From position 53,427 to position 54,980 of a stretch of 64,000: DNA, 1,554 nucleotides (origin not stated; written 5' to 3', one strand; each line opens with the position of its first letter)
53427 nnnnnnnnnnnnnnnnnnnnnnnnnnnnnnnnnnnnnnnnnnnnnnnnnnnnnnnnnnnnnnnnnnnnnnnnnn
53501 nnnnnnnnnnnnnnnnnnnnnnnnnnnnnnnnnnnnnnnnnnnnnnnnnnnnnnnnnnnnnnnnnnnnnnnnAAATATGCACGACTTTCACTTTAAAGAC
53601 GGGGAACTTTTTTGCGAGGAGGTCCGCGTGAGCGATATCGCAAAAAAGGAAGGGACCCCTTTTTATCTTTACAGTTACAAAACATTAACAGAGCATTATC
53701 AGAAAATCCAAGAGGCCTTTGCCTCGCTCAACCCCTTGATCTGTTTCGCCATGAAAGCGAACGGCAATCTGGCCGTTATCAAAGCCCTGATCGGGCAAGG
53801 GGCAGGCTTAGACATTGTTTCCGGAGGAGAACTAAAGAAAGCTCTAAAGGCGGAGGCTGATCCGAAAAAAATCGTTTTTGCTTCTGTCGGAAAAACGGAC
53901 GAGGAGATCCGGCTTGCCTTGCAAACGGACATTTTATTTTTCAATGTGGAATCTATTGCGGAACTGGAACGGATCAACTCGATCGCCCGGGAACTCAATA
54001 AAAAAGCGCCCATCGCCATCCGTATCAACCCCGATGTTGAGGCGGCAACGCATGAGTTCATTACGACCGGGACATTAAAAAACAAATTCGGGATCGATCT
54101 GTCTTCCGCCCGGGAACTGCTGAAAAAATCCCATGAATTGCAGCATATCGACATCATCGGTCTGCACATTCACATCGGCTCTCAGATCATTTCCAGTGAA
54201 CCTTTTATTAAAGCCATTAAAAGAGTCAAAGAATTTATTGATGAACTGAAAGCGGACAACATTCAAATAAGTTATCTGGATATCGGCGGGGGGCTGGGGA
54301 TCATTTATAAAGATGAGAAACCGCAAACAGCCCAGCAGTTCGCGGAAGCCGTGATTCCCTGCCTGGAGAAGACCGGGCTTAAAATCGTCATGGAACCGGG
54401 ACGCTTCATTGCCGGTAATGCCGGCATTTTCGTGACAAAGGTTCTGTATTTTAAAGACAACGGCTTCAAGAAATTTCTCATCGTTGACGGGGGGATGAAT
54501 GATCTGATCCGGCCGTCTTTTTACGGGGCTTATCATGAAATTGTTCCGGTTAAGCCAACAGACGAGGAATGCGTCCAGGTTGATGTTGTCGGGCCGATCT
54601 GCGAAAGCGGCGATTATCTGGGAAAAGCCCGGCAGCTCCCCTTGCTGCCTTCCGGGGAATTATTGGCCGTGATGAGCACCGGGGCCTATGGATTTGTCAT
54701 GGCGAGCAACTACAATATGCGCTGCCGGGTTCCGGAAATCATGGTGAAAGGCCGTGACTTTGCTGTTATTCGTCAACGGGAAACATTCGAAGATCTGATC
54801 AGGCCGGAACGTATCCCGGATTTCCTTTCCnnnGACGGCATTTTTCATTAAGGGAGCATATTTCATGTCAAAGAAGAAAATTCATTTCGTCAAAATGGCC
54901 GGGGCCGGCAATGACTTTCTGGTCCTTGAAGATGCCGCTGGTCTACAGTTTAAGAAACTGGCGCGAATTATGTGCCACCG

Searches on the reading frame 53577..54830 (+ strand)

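Call 80: search_protein_families(library=pfam, proteins=[window:53577-54830:+], max_evalue=0.001)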
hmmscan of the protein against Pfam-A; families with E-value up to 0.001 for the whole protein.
window:53577-54830:+ (418 aa): 3 families
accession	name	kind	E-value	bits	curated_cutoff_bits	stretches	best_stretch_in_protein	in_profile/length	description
PF02784.22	Orn_Arg_deC_N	-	2e-64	217.8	23.4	1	36-279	3-246/247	Pyridoxal-dependent decarboxylase, pyridoxal binding domain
PF00278.28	Orn_DAP_Arg_deC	-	4.5e-27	94.6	23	1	30-369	2-95/95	Pyridoxal-dependent decarboxylase, C-terminal sheet domain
PF01168.26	Ala_racemase_N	-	2.6e-07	31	24.1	1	36-238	5-195/220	Alanine racemase, N-terminal domain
